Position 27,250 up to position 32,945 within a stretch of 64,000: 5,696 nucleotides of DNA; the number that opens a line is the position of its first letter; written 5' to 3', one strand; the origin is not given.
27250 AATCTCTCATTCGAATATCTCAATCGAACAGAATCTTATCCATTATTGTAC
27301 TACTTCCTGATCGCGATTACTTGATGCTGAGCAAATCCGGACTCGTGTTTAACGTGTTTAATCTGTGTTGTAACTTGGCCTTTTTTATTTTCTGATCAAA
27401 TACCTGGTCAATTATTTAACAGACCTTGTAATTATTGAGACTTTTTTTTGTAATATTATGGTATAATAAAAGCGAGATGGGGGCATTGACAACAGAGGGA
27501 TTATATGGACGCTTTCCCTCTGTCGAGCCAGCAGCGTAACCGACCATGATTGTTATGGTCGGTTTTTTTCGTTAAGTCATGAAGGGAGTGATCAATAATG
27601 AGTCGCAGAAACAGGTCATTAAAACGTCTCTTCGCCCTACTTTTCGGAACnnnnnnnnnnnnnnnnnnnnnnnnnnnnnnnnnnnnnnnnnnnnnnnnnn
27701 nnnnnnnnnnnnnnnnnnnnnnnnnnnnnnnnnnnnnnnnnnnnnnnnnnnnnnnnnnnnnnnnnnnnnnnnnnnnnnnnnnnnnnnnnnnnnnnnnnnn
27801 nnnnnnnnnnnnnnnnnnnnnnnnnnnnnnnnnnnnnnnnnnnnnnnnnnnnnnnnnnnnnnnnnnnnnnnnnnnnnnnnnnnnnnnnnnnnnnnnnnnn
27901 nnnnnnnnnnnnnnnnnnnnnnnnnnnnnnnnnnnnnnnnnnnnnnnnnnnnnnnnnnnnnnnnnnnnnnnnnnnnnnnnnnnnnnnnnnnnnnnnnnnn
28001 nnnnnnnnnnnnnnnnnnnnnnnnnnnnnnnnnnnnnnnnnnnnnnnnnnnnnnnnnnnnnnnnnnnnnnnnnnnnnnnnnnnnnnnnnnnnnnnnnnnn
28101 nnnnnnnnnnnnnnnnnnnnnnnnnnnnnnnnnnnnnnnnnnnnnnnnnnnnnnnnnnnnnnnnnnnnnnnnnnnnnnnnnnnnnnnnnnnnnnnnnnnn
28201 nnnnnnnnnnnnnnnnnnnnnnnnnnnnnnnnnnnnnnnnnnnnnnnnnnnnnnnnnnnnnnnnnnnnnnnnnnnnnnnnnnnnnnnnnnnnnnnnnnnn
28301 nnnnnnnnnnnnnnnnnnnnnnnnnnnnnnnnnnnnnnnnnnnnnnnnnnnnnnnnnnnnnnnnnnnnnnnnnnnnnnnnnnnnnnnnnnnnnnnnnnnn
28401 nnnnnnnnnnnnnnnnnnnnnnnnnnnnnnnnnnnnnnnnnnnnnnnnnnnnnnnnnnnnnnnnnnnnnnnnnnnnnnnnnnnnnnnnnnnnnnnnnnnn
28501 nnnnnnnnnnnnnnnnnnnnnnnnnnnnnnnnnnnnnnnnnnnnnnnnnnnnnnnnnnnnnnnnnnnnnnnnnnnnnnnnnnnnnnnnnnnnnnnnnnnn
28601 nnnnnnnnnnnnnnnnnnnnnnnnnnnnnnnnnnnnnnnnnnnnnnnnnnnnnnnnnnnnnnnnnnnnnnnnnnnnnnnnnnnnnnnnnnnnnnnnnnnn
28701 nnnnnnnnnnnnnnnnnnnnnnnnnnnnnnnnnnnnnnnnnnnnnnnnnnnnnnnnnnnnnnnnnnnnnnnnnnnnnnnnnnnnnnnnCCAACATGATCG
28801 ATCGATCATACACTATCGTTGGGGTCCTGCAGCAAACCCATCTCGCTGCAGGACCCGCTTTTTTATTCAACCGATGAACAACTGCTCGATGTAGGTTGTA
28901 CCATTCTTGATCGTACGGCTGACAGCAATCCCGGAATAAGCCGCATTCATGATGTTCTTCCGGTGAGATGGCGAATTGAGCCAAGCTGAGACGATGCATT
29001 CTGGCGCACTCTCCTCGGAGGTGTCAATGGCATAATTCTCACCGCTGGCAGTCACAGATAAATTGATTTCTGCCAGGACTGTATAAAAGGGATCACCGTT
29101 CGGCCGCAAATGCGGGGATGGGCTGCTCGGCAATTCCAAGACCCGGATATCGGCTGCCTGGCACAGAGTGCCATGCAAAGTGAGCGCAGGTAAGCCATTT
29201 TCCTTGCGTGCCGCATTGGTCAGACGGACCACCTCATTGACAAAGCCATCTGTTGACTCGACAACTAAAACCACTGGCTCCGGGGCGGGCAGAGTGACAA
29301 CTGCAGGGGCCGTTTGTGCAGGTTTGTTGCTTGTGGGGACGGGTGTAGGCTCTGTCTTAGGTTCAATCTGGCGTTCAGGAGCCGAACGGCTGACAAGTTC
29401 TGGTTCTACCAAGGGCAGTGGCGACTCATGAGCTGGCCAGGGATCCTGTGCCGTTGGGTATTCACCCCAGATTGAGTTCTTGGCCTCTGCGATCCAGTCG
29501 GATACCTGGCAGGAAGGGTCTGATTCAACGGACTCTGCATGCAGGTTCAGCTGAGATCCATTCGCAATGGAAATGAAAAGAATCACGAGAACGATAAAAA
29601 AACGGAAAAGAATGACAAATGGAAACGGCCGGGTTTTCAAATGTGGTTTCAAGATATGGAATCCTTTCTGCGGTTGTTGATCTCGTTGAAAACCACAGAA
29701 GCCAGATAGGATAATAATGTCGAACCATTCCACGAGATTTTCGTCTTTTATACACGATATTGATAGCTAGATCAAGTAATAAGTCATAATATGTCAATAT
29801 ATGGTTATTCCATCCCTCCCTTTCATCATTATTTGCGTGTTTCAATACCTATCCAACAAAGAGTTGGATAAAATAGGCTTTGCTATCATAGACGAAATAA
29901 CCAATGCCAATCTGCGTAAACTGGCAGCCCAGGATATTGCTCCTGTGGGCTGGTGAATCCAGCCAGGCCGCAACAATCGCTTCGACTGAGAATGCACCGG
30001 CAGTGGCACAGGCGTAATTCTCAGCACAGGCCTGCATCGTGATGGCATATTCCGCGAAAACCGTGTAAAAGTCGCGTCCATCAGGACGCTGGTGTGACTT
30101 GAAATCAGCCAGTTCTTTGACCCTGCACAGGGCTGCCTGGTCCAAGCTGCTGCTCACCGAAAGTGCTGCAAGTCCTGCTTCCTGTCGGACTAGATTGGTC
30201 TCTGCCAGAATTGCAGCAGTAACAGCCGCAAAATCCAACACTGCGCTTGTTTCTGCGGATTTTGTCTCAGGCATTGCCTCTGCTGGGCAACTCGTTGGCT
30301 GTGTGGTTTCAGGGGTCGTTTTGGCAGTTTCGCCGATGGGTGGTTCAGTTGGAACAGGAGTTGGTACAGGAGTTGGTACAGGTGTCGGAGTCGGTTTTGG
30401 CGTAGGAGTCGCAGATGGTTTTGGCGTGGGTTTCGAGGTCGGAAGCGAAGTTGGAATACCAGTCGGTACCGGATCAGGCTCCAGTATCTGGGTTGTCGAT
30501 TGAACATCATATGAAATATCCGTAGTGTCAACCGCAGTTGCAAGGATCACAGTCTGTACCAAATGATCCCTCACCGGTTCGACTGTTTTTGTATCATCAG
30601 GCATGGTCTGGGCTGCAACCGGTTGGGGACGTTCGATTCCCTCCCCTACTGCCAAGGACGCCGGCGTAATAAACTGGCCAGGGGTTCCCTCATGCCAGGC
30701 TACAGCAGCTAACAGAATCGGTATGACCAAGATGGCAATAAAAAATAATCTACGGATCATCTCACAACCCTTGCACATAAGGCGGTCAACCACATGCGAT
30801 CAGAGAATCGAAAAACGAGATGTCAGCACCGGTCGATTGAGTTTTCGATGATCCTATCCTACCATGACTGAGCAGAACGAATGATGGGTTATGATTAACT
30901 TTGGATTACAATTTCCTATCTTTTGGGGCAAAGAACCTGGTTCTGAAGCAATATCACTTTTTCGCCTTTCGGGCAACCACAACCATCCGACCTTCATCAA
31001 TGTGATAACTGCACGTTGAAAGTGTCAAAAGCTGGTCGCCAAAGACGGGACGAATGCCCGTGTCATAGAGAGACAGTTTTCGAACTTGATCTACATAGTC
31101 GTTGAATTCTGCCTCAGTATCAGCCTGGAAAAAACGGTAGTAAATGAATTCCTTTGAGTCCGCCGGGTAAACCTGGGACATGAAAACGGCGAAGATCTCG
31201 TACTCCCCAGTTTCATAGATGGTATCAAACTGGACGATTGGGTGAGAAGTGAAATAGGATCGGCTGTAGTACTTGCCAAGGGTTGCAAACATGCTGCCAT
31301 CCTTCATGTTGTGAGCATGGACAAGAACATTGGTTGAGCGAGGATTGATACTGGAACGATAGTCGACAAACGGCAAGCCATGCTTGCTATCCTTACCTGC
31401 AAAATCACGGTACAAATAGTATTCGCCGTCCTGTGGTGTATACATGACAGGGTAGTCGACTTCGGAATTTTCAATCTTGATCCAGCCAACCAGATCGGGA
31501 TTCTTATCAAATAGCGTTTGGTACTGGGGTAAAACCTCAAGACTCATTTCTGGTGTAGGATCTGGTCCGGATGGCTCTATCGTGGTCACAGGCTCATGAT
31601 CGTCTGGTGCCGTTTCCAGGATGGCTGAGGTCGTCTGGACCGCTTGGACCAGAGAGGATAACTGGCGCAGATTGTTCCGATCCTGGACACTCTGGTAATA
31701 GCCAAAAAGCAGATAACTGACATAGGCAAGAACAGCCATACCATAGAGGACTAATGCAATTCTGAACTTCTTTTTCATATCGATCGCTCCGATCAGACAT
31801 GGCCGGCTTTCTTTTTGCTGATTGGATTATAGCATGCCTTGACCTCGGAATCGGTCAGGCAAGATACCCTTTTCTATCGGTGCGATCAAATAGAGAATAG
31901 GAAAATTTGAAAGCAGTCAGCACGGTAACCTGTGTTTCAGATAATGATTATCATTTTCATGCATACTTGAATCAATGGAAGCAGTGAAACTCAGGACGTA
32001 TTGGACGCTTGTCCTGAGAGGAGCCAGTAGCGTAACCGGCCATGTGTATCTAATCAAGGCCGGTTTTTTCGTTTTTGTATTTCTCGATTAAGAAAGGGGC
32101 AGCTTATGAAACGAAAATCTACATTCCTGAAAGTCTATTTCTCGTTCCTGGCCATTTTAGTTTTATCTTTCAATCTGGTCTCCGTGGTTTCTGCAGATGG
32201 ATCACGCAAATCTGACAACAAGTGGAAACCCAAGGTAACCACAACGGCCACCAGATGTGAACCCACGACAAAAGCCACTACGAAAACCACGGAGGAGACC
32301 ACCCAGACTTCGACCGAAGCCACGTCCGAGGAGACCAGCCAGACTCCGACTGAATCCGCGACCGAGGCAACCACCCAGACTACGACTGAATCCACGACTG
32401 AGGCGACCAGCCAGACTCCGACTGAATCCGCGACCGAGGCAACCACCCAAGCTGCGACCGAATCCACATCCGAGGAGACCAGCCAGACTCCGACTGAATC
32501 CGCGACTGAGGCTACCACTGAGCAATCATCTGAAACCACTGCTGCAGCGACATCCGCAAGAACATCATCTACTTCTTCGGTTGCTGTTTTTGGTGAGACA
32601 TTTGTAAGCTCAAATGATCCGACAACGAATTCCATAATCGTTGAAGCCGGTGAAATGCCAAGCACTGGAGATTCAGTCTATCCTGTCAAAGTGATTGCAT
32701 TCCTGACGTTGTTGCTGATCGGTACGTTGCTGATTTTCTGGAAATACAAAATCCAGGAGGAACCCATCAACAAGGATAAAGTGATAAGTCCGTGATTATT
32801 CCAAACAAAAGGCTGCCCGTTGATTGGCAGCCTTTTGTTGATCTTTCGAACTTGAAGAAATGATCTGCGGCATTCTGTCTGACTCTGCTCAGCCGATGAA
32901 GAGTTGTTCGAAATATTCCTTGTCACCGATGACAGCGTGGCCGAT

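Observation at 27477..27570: Structured leader 1 with a pseudoknot and a shared-arm terminator; resembles a c-di-GMP-II aptamer (predicted ON switch)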

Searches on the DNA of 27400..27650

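Call 4: search_rna_families(source=window, start=27400, end=27650, threshold=evalue, max_evalue=10, show_alignments=4)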
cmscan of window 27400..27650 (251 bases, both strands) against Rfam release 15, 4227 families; matches with E-value up to 10: 7.
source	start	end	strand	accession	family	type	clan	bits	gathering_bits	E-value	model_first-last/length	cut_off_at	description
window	27470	27554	+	RF01786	c-di-GMP-II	Cis-reg; riboswitch;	CL00127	51.1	53.5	9.8e-11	1-84/84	no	Cyclic di-GMP-II riboswitch aptamer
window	27508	27569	+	RF02631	Hrs13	Gene; sRNA;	-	18.9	52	0.016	1-82/82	no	Hfq-regulated sRNA 13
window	27501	27567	+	RF02891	AgrB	Gene; antisense;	-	18.6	40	0.68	1-84/84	no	ArsR-gov region gene B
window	27538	27594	-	RF02075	STnc230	Gene; sRNA;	-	18.1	50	2.6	1-83/83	no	Enterobacterial sRNA STnc230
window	27494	27572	+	RF00378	Qrr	Gene; sRNA;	-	15.5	50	2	1-108/108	no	Qrr RNA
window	27581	27633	+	RF01156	SNORD123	Gene; snRNA; snoRNA; CD-box;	-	15.2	45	2.8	1-70/70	no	Small nucleolar RNA SNORD123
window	27538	27576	-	RF02901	AaHKsRNA41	Gene; sRNA;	-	10.2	97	4.9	145-183/187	no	Aggregatibacter sRNA 41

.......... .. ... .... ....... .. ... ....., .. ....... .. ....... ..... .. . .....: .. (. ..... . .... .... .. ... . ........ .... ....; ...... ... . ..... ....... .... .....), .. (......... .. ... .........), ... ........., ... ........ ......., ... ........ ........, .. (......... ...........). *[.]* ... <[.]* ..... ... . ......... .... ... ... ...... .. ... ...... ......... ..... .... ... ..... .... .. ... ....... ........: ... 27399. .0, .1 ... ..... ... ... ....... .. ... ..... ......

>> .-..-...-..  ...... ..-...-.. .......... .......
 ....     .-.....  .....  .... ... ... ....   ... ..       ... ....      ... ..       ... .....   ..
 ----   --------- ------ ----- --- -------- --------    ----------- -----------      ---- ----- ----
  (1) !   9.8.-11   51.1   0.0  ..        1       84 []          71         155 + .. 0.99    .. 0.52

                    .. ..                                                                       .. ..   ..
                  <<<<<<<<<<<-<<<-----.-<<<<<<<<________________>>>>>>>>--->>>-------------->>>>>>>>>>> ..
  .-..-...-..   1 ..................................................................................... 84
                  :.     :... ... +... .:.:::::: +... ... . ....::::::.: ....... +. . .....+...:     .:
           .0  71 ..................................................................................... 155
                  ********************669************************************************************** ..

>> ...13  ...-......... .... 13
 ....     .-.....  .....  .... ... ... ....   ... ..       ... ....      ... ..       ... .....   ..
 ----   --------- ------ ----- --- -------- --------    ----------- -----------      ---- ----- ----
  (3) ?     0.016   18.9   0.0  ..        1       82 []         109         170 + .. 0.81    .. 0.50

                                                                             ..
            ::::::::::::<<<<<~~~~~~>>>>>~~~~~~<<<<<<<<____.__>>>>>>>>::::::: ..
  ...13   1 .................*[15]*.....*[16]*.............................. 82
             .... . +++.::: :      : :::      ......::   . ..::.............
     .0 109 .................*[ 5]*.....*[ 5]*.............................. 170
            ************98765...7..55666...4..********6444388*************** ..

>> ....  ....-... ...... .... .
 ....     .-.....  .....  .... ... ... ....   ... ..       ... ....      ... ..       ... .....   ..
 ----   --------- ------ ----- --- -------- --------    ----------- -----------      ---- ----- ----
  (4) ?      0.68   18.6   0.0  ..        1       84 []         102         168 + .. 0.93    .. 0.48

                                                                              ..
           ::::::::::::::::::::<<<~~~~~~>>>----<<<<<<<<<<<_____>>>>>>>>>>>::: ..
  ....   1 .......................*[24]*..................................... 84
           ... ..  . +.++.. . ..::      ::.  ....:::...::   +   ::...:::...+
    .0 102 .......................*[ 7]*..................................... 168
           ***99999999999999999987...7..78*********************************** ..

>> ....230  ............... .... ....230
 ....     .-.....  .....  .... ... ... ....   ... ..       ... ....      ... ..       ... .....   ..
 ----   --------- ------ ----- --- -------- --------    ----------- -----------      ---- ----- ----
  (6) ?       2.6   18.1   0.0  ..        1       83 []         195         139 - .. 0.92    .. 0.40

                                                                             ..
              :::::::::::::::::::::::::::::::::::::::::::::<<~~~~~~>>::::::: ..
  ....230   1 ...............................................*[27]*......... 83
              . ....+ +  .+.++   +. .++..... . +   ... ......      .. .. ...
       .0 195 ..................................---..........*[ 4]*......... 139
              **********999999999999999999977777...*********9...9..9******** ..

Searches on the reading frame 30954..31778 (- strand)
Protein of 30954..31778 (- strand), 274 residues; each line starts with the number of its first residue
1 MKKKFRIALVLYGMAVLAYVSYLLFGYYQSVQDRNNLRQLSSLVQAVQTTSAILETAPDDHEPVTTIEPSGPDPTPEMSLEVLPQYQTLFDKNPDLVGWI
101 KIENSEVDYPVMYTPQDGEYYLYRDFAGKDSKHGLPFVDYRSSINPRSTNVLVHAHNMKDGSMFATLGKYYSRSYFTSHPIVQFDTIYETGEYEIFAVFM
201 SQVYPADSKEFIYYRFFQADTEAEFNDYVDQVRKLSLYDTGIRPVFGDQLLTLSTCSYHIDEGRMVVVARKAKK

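Call 21: search_protein_families(library=pfam, proteins=[window:30954-31778:-], max_evalue=0.01)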
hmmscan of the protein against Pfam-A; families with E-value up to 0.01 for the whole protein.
window:30954-31778:- (274 aa): 1 family
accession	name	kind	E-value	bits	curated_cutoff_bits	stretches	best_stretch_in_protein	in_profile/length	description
PF04203.18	Sortase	-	1.5e-10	41.3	26.6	1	100-271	1-124/125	Sortase domain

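Call 37: search_protein_families(library=ncbifam, proteins=[window:30954-31778:-], max_evalue=0.01)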
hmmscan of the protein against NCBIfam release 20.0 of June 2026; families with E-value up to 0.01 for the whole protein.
window:30954-31778:- (274 aa): 2 families
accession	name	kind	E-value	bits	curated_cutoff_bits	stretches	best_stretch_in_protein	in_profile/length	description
TIGR03064.1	sortase_srtB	equivalog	2.4e-40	138.3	153.75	1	81-267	57-235/235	class B sortase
NF040525.1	SrtB_LPKTxSAVK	exception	3.9e-10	39.1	200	1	84-258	53-225/261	class B sortase, LPKTxAVK-specific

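Call 47: find_encoding_contigs(protein=window:30954-31778:-, flank=5000, max_places=4)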
Protein window:30954-31778:- (274 aa): 7 contigs read that carry it; 4 places shown.
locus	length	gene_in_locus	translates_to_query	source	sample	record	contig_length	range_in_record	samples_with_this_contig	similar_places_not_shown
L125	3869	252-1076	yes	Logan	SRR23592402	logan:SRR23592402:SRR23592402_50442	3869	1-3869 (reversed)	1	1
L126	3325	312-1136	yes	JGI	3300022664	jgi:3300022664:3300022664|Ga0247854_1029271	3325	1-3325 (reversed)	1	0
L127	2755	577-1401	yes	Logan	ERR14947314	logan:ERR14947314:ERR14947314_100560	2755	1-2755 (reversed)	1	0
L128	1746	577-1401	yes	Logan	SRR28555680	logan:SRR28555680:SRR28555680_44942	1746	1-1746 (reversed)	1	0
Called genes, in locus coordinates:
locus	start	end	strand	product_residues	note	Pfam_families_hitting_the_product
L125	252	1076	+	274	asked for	PF04203:Sortase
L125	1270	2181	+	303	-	-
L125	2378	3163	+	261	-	PF00188:CAP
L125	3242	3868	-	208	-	?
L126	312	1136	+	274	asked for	PF04203:Sortase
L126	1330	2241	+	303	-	-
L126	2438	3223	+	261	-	PF00188:CAP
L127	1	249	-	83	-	?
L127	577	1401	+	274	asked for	PF04203:Sortase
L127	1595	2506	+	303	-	-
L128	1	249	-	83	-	?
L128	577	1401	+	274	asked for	PF04203:Sortase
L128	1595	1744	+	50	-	?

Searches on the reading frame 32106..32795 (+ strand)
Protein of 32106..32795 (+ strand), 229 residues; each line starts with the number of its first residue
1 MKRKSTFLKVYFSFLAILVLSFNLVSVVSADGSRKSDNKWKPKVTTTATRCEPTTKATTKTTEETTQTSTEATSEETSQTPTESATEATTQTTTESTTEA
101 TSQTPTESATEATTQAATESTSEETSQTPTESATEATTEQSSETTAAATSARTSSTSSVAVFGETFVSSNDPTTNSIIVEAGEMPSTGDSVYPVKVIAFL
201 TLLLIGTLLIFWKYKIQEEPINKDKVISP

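Call 21: search_protein_families(library=pfam, proteins=[window:32106-32795:+], max_evalue=0.01)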
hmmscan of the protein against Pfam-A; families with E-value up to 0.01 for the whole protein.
window:32106-32795:+ (229 aa): 1 family
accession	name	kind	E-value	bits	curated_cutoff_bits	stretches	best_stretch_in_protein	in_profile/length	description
PF07010.17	Endomucin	-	0.0004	20.8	26.6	1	15-187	4-180/260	Endomucin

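Call 37: search_protein_families(library=ncbifam, proteins=[window:32106-32795:+], max_evalue=0.01)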
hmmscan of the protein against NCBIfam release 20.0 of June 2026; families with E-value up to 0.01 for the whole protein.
window:32106-32795:+ (229 aa): 2 families
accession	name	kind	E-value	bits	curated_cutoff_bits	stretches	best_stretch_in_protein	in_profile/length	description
NF033761.1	gliding_GltJ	equivalog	0.0011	18.1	450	1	16-154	379-518/671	adventurous gliding motility protein GltJ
NF047351.1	lipase_YSIRK_Sa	exception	0.0028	16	650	1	12-151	13-151/704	YSIRK-targeted triacylglycerol lipase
